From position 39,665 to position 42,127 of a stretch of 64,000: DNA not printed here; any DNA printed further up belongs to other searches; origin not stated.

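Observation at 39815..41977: Intronless OPT-family oligopeptide transporter in an animal-type gene neighbourhood: horizontal gene transfer candidate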

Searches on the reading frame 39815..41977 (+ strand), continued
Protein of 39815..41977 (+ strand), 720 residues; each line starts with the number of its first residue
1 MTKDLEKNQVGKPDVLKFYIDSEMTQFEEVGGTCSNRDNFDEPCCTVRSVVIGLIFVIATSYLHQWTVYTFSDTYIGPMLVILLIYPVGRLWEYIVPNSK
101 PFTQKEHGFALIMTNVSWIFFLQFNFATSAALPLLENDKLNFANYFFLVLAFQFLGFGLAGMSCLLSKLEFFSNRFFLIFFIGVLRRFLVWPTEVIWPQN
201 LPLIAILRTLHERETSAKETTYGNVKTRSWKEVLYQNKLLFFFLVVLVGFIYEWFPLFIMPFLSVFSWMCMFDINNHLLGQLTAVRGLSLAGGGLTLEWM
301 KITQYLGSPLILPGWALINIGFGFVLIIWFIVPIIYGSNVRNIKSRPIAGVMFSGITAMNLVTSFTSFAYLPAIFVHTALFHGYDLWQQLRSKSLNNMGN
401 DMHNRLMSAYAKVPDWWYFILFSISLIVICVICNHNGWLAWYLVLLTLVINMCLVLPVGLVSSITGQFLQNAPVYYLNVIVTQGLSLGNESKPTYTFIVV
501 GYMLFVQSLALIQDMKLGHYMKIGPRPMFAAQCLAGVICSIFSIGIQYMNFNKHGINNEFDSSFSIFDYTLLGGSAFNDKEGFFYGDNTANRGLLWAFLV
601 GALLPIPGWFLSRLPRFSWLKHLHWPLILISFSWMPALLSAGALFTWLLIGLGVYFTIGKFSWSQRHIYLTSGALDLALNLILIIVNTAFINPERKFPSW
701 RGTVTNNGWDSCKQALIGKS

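Call 46: find_homologous_proteins(query=A3, max_evalue=1e-10)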
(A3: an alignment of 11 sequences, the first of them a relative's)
Query A3 (11 sequences) (698 aa, profile of the alignment): 323 proteins with E <= 1e-10 among 8000 candidates; the best 120 are listed.
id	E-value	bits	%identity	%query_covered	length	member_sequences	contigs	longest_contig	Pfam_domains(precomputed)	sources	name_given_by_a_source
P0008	0.0e+0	1098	59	99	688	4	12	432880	PF03169.21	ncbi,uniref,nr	ncbi:unnamed protein product [Rotaria magnacalcarata]|uniref:Uncharacterized protein n=4 Tax=Rotaria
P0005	0.0e+0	1096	61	99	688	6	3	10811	PF03169.21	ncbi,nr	ncbi:unnamed protein product [Rotaria sp. Silwood2]|nr:unnamed protein product [Rotaria sp. Silwood2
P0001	0.0e+0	1093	100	100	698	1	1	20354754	PF03169.21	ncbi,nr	ncbi:hypothetical protein I4U23_013324 [Adineta vaga]|nr:hypothetical protein I4U23_013324 [Adineta 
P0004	0.0e+0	1089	68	99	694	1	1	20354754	PF03169.21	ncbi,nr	ncbi:hypothetical protein I4U23_011630 [Adineta vaga]|nr:hypothetical protein I4U23_011630 [Adineta 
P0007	0.0e+0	1089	58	99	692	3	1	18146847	PF03169.21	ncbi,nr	ncbi:hypothetical protein I4U23_005481 [Adineta vaga]|nr:hypothetical protein I4U23_005481 [Adineta 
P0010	0.0e+0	1072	58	99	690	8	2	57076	PF03169.21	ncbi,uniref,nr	ncbi:unnamed protein product [Rotaria sordida]|uniref:Uncharacterized protein n=1 Tax=Rotaria sordid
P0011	0.0e+0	1063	57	99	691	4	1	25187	PF03169.21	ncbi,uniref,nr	ncbi:unnamed protein product [Adineta ricciae]|uniref:Uncharacterized protein n=2 Tax=Adineta riccia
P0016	0.0e+0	1057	55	99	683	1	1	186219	PF03169.21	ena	-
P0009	0.0e+0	1054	58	99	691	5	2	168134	PF03169.21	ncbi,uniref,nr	ncbi:unnamed protein product [Adineta steineri]|uniref:Uncharacterized protein n=1 Tax=Adineta stein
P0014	0.0e+0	1046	56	99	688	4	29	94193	PF03169.21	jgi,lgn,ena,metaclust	metaclust:\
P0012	0.0e+0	1045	58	99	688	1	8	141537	PF03169.21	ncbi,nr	ncbi:unnamed protein product [Rotaria sp. Silwood2]|nr:unnamed protein product [Rotaria sp. Silwood2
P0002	0.0e+0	1038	84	100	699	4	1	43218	PF03169.21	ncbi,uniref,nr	ncbi:unnamed protein product [Adineta ricciae]|uniref:OPT superfamily oligopeptide transporter n=2 T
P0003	0.0e+0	1029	79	100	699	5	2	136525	PF03169.21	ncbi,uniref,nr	ncbi:unnamed protein product [Adineta steineri]|uniref:OPT superfamily oligopeptide transporter n=1 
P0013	0.0e+0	1014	57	98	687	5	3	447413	PF03169.21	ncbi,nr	ncbi:unnamed protein product [Rotaria sp. Silwood1]|nr:unnamed protein product [Rotaria sp. Silwood1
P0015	1.5e-297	1007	55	99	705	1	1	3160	PF03169.21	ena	-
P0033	1.3e-296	1004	41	99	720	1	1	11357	PF03169.21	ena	-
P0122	1.3e-280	951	36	95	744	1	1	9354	PF03169.21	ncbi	ncbi:unnamed protein product, partial [Didymodactylos carnosus]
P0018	2.8e-273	927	54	95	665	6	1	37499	PF03169.21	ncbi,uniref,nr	ncbi:unnamed protein product [Rotaria sordida]|uniref:Uncharacterized protein n=1 Tax=Rotaria sordid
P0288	2.0e-256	871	40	98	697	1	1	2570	PF03169.21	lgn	-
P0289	1.6e-241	822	43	97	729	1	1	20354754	PF03169.21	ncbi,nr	ncbi:hypothetical protein I4U23_011721 [Adineta vaga]|nr:hypothetical protein I4U23_011721 [Adineta 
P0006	1.4e-239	815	72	77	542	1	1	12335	PF03169.21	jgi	jgi:OPT family oligopeptide transporter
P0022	2.3e-239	815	60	76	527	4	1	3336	PF03169.21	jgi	jgi:OPT family oligopeptide transporter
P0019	4.7e-239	814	61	76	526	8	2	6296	PF03169.21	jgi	jgi:OPT family oligopeptide transporter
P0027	1.0e-237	809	58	76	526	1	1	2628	PF03169.21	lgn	-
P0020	1.1e-237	809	59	76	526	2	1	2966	PF03169.21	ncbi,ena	-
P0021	1.5e-235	802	59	76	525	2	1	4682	PF03169.21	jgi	jgi:OPT family oligopeptide transporter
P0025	1.5e-232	792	60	74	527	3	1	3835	PF03169.21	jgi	jgi:OPT family oligopeptide transporter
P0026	4.0e-232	791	60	74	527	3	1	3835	PF03169.21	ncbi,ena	-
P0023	6.6e-230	783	60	75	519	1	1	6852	PF03169.21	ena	-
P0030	1.1e-229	783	58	76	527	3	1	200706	PF03169.21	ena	-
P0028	4.2e-223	761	57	76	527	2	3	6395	PF03169.21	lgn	-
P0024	5.3e-220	751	60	76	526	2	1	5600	PF03169.21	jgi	-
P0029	5.3e-219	747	60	73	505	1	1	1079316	PF03169.21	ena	-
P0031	6.6e-215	734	57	69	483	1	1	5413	PF03169.21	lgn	-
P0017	1.2e-208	713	66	74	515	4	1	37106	PF03169.21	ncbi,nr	ncbi:unnamed protein product [Rotaria sp. Silwood1]|nr:unnamed protein product [Rotaria sp. Silwood1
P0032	1.2e-191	657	58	66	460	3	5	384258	PF03169.21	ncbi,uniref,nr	ncbi:unnamed protein product [Adineta steineri]|uniref:OPT superfamily oligopeptide transporter n=1 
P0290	6.6e-185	635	45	75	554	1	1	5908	PF03169.21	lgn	-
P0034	3.6e-183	629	43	74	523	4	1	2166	PF03169.21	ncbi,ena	-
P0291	4.6e-172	592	45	66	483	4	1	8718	PF03169.21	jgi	jgi:OPT family oligopeptide transporter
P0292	1.2e-171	591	43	66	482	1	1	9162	PF03169.21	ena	-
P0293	1.3e-169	584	30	95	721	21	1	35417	PF03169.21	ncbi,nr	ncbi:hypothetical protein BG000_005351 [Podila horticola]|nr:hypothetical protein BG000_005351 [Podi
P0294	2.0e-169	583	30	95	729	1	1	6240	PF03169.21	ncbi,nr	ncbi:hypothetical protein BGZ94_002843 [Podila epigama]|nr:hypothetical protein BGZ94_002843 [Podila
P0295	5.0e-169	582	31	97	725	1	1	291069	PF03169.21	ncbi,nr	ncbi:hypothetical protein EDD11_005115 [Mortierella claussenii]|nr:hypothetical protein EDD11_005115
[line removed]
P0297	2.4e-167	577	30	99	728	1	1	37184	PF03169.21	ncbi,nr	ncbi:hypothetical protein BGZ83_006304 [Gryganskiella cystojenkinii]|nr:hypothetical protein BGZ83_0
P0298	9.9e-167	575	31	97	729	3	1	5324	PF03169.21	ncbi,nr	ncbi:hypothetical protein BX616_003223 [Lobosporangium transversale]|nr:hypothetical protein BX616_0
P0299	1.8e-166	574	31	99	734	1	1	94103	PF03169.21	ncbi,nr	ncbi:hypothetical protein BGX28_007914 [Mortierella sp. GBA30]|nr:hypothetical protein BGX28_007914 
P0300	1.8e-166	574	30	93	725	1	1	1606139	PF03169.21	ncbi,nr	ncbi:OPT family small oligopeptide transporter [Linnemannia elongata]|nr:OPT family small oligopepti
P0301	3.9e-166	573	30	100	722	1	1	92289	PF03169.21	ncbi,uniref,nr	ncbi:hypothetical protein BG011_002933 [Mortierella polycephala]|uniref:OPT family small oligopeptid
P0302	1.4e-165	571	29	97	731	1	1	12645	PF03169.21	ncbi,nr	ncbi:hypothetical protein BGZ83_000184 [Gryganskiella cystojenkinii]|nr:hypothetical protein BGZ83_0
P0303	2.1e-165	570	30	97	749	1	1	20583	PF03169.21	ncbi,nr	ncbi:hypothetical protein BGZ47_010302 [Haplosporangium gracile]|nr:hypothetical protein BGZ47_01030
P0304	2.3e-165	570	30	97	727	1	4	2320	PF03169.21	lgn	-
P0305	2.5e-165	570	31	98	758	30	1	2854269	PF03169.21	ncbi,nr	ncbi:OPT family small oligopeptide transporter [Linnemannia elongata]|nr:OPT family small oligopepti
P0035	5.7e-165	569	30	97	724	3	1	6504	PF03169.21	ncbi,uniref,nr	ncbi:hypothetical protein BGZ80_003385 [Entomortierella chlamydospora]|uniref:Uncharacterized protei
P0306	2.4e-164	567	29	95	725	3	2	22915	PF03169.21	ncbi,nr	ncbi:hypothetical protein BGZ75_007554 [Mortierella antarctica]|nr:hypothetical protein BGZ67_007327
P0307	2.4e-164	567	43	66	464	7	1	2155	PF03169.21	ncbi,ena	-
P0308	4.7e-163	562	29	97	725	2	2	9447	PF03169.21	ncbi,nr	ncbi:hypothetical protein BGX21_001722 [Mortierella sp. AD011]|nr:hypothetical protein BGX20_001555 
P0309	1.2e-162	561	30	98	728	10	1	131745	PF03169.21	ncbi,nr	ncbi:hypothetical protein BG003_004451 [Podila horticola]|nr:hypothetical protein BG003_004451 [Podi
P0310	5.8e-161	555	30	95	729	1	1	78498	PF03169.21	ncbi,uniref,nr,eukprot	ncbi:oligopeptide transporter OPT family [Thamnocephalis sphaerospora]|uniref:Oligopeptide transport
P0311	2.0e-160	554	31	95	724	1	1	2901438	PF03169.21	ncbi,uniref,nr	ncbi:hypothetical protein EMPS_03193 [Entomortierella parvispora]|uniref:Uncharacterized protein n=1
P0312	3.8e-160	553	29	97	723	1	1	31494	PF03169.21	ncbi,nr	ncbi:hypothetical protein BGX27_006455 [Mortierella sp. AM989]|nr:hypothetical protein BGX27_006455 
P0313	1.1e-159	551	30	98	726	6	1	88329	PF03169.21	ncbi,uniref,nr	ncbi:hypothetical protein DFQ27_008045 [Actinomortierella ambigua]|uniref:Oligopeptide transporter n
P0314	1.6e-158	547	29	97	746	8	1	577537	PF03169.21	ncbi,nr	ncbi:MAG: OPT family small oligopeptide transporter [Linnemannia gamsii]|nr:MAG: OPT family small ol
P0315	9.3e-158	545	28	95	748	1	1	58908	PF03169.21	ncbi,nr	ncbi:hypothetical protein EC991_005236 [Linnemannia zychae]|nr:hypothetical protein EC991_005236 [Li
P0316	5.1e-157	542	28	98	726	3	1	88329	PF03169.21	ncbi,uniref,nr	ncbi:hypothetical protein DFQ27_008044 [Actinomortierella ambigua]|uniref:Oligopeptide transporter n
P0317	1.2e-155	538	32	93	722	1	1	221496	PF03169.21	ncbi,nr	ncbi:hypothetical protein FBU30_003122 [Linnemannia zychae]|nr:hypothetical protein FBU30_003122 [Li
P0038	1.7e-154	534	29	97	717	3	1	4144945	PF03169.21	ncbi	ncbi:unnamed protein product [Mortierella alpina]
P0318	1.3e-153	531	49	53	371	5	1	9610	PF03169.21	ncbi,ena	-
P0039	2.8e-148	514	29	93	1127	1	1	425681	PF03169.21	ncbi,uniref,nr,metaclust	ncbi:hypothetical protein BOTBODRAFT_66951 [Botryobasidium botryosum FD-172 SS1]|uniref:OPT family s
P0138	7.7e-148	512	29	95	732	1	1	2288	PF03169.21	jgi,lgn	-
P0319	7.8e-148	512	30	95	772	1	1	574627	PF03169.21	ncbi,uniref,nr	ncbi:small oligopeptide transporter [Gloeophyllum trabeum ATCC 11539]|uniref:Small oligopeptide tran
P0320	2.6e-147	510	29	97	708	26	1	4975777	PF03169.21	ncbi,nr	ncbi:OPT family small oligopeptide transporter [Podila verticillata NRRL 6337]|nr:OPT family small o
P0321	1.0e-145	505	28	94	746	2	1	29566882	PF03169.21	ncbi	ncbi:hypothetical protein ACOSQ4_022572 [Xanthoceras sorbifolium]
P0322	7.6e-145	502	71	48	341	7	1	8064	PF03169.21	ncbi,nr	ncbi:unnamed protein product [Adineta ricciae]|nr:unnamed protein product [Adineta ricciae]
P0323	2.8e-144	500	31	80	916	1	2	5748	PF03169.21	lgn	-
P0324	3.6e-144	500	30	82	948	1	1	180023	PF03169.21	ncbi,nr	ncbi:OPT-domain-containing protein [Hymenopellis radicata]|nr:OPT-domain-containing protein [Hymenop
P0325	1.9e-143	498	28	95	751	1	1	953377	PF03169.21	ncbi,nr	ncbi:OPT superfamily oligopeptide transporter [Ceratobasidium sp. AG-I]|nr:OPT superfamily oligopept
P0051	3.9e-143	497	29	96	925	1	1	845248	PF03169.21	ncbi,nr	ncbi:OPT-domain-containing protein [Auriculariales sp. MPI-PUGE-AT-0066]|nr:OPT-domain-containing pr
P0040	6.4e-143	496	31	92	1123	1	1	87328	PF03169.21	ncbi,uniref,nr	ncbi:putative oligopeptide transporter [Violaceomyces palustris]|uniref:Oligopeptide transporter n=1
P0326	1.1e-142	495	29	92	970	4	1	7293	PF03169.21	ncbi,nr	ncbi:hypothetical protein FRC07_003674 [Ceratobasidium sp. 392]|nr:hypothetical protein FRC07_003674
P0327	1.2e-142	495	29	95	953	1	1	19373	PF03169.21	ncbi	ncbi:hypothetical protein JCM11491_002702 [Sporobolomyces phaffii]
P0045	1.7e-142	494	29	92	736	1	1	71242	PF03169.21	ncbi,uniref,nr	ncbi:OPT oligopeptide transporter protein-domain-containing protein [Suillus paluster]|uniref:OPT ol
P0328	2.1e-142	494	27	92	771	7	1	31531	PF03169.21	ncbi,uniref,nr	ncbi:hypothetical protein EST38_g10679 [Candolleomyces aberdarensis]|uniref:Oligopeptide transporter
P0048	2.4e-142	494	30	92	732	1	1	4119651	PF03169.21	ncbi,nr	ncbi:hypothetical protein PLICRDRAFT_98128 [Plicaturopsis crispa FD-325 SS-3]|nr:hypothetical protei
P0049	2.5e-142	494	29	95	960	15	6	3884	PF03169.21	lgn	-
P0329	3.8e-142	493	29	91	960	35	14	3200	PF03169.21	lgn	-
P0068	3.8e-142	493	29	96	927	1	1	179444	PF03169.21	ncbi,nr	ncbi:OPT-domain-containing protein [Auriculariales sp. MPI-PUGE-AT-0066]|nr:OPT-domain-containing pr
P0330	5.2e-142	493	29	92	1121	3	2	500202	PF03169.21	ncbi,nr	ncbi:hypothetical protein FRB96_007598 [Tulasnella sp. 330]|nr:hypothetical protein FRB96_007598 [Tu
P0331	5.5e-142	493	28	94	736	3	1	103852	PF03169.21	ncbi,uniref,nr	ncbi:OPT oligopeptide transporter [Schizopora paradoxa]|uniref:OPT oligopeptide transporter n=1 Tax=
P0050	5.6e-142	493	29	97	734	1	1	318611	PF03169.21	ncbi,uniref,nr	ncbi:OPT oligopeptide transporter protein-domain-containing protein [Suillus bovinus]|uniref:OPT oli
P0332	8.2e-142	492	28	91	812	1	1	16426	PF03169.21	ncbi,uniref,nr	ncbi:hypothetical protein CVT26_005382 [Gymnopilus dilepis]|uniref:OPT family small oligopeptide tra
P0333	8.5e-142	492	30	92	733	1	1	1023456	PF03169.21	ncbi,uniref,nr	ncbi:oligopeptide transporter [Artomyces pyxidatus]|uniref:Oligopeptide transporter n=1 Tax=Artomyce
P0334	1.1e-141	492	29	96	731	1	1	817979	PF03169.21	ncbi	ncbi:OPT oligopeptide transporter [Meredithblackwellia eburnea MCA 4105]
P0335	1.4e-141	491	27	92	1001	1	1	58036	PF03169.21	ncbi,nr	ncbi:hypothetical protein H0H92_013747 [Tricholoma furcatifolium]|nr:hypothetical protein H0H92_0137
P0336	1.5e-141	491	29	95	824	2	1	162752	PF03169.21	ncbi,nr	ncbi:hypothetical protein M0805_001314 [Coniferiporia weirii]|nr:hypothetical protein M0805_001314 [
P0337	1.8e-141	491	28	81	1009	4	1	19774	PF03169.21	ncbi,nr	ncbi:hypothetical protein PQX77_000945 [Marasmius sp. AFHP31]|nr:hypothetical protein PQX77_000945 [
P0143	1.9e-141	491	29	94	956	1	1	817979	PF03169.21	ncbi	ncbi:OPT-domain-containing protein [Meredithblackwellia eburnea MCA 4105]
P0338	1.9e-141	491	28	96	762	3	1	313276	PF03169.21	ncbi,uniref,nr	ncbi:oligopeptide transporter [Collybia nuda]|uniref:Oligopeptide transporter n=1 Tax=Collybia nuda 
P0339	2.6e-141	490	27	98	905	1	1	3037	PF03169.21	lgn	-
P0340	2.6e-141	490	30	92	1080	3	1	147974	PF03169.21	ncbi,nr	ncbi:hypothetical protein FRB95_008796 [Tulasnella sp. JGI-2019a]|nr:hypothetical protein FRB95_0087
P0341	3.0e-141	490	28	92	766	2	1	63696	PF03169.21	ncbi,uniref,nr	ncbi:OPT oligopeptide transporter [Leucogyrophana mollusca]|uniref:OPT oligopeptide transporter n=1 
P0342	3.7e-141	490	30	92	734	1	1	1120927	PF03169.21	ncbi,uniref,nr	ncbi:OPT superfamily oligopeptide transporter [Heliocybe sulcata]|uniref:OPT superfamily oligopeptid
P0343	4.2e-141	490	29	93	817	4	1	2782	PF03169.21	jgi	jgi:OPT family small oligopeptide transporter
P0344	4.4e-141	490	29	92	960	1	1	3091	PF03169.21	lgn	-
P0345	5.7e-141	489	28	92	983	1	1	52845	PF03169.21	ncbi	ncbi:hypothetical protein JCM10207_001028 [Rhodosporidiobolus poonsookiae]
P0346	6.3e-141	489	29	97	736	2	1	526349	PF03169.21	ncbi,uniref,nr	ncbi:OPT oligopeptide transporter protein-domain-containing protein [Boletus edulis BED1]|uniref:OPT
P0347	8.5e-141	489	28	94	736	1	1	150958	PF03169.21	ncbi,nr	ncbi:OPT superfamily oligopeptide transporter [Rhizopogon salebrosus TDB-379]|nr:OPT superfamily oli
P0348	1.3e-140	488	30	93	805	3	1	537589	PF03169.21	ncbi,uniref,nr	ncbi:oligopeptide transporter [Neolentinus lepideus HHB14362 ss-1]|uniref:Oligopeptide transporter n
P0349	1.5e-140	488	27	92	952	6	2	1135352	PF03169.21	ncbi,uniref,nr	ncbi:unnamed protein product [Rhizoctonia solani]|uniref:OPT oligopeptide transporter n=1 Tax=Rhizoc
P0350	1.5e-140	488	29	91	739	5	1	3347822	PF03169.21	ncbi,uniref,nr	ncbi:hypothetical protein TIFTF001_013549 [Ficus carica]|uniref:Oligopeptide transporter n=1 Tax=Fic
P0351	1.5e-140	488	29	96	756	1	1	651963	PF03169.21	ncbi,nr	ncbi:oligopeptide transporter [Infundibulicybe gibba]|nr:oligopeptide transporter [Infundibulicybe g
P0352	1.6e-140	488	27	95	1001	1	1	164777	PF03169.21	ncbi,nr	ncbi:hypothetical protein AX16_006224 [Volvariella volvacea WC 439]|nr:hypothetical protein AX16_006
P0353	2.5e-140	487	28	96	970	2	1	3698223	PF03169.21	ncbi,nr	ncbi:OPT oligopeptide transporter protein [Ceratobasidium sp. AG-Ba]|nr:OPT oligopeptide transporter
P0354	3.3e-140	487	27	93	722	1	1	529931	PF03169.21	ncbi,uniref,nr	ncbi:OPT oligopeptide transporter [Laetiporus sulphureus 93-53]|uniref:OPT oligopeptide transporter 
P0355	6.0e-140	486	28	96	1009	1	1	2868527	PF03169.21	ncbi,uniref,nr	ncbi:putative OPT oligopeptide transporter protein [Lyophyllum shimeji]|uniref:OPT oligopeptide tran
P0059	7.6e-140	486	28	98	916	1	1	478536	PF03169.21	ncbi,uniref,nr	ncbi:OPT-domain-containing protein [Exidia glandulosa HHB12029]|uniref:OPT-domain-containing protein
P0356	1.5e-139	485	27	93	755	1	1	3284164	PF03169.21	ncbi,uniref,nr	ncbi:oligopeptide transporter [Crucibulum laeve]|uniref:Oligopeptide transporter n=1 Tax=Crucibulum 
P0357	1.6e-139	485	28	92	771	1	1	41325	PF03169.21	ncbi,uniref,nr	ncbi:hypothetical protein AMATHDRAFT_153607 [Amanita thiersii Skay4041]|uniref:OPT family small olig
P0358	1.7e-139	485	28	97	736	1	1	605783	PF03169.21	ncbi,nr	ncbi:OPT oligopeptide transporter protein-domain-containing protein [Boletus coccyginus]|nr:OPT olig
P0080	1.8e-139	484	29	90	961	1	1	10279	PF03169.21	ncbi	ncbi:hypothetical protein JCM3765_005835 [Sporobolomyces pararoseus]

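Call 47: find_encoding_contigs(protein=P0003, flank=6000, max_places=1)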
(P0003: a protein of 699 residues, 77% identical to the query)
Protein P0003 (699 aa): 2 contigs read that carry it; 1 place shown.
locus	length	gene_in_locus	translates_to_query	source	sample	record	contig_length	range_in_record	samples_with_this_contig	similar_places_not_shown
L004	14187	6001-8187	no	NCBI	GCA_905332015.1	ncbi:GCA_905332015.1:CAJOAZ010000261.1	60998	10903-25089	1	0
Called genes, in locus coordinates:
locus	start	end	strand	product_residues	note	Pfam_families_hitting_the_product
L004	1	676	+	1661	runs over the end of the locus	PF00595:PDZ, PF17820:PDZ_6 (weak), PF00595:PDZ, PF00595:PDZ, PF17820:PDZ_6 (weak), PF00595:PDZ, PF17820:PDZ_6 (weak), PF00595:PDZ, +2 more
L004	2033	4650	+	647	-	PF03496:ADPrib_exo_Tox (weak), PF14559:TPR_19 (faint), PF13424:TPR_12 (weak), PF17874:TPR_MalT, PF00515:TPR_1 (weak), PF07719:TPR_2 (weak), PF13424:TPR_12, PF24885:TPR_NPHP3, +7 more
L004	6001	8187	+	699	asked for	PF03169:OPT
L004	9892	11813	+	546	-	PF06229:FRG1 (faint), PF25490:DUF7910 (faint), PF06268:Fascin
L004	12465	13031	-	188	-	-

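Call 48: find_encoding_contigs(protein=P0008, flank=6000, max_places=1)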
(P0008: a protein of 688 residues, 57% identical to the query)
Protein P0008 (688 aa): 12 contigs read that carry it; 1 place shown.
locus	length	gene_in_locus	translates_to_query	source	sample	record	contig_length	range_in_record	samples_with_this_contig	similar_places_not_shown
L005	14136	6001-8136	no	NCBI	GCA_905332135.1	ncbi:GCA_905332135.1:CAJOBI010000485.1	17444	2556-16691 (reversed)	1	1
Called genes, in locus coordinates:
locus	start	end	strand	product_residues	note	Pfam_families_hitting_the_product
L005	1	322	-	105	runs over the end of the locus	-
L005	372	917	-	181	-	-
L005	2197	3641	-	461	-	PF00412:LIM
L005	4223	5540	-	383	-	PF01436:NHL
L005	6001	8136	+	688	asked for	PF03169:OPT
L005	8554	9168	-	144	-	-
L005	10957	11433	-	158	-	-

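Call 49: find_encoding_contigs(protein=P0295, flank=1500, max_places=1)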
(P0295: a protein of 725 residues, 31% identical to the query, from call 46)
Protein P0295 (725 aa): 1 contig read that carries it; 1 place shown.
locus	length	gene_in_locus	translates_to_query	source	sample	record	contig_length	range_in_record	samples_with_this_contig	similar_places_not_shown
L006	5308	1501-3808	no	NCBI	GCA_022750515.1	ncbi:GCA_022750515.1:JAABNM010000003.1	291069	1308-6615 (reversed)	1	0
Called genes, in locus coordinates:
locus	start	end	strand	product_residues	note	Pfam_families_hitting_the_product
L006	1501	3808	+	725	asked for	PF03169:OPT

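Call 50: find_encoding_contigs(protein=P0300, flank=1500, max_places=1)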
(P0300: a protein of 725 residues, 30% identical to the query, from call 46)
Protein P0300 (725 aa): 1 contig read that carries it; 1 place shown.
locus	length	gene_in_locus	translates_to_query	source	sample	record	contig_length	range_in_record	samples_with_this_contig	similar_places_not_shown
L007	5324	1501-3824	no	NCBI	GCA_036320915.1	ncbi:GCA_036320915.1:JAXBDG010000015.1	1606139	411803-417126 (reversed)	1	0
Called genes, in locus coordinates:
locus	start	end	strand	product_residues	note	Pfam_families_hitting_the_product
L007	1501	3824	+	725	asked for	PF03169:OPT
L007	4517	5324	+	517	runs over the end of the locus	PF12937:F-box-like, PF24758:LRR_At5g56370 (faint)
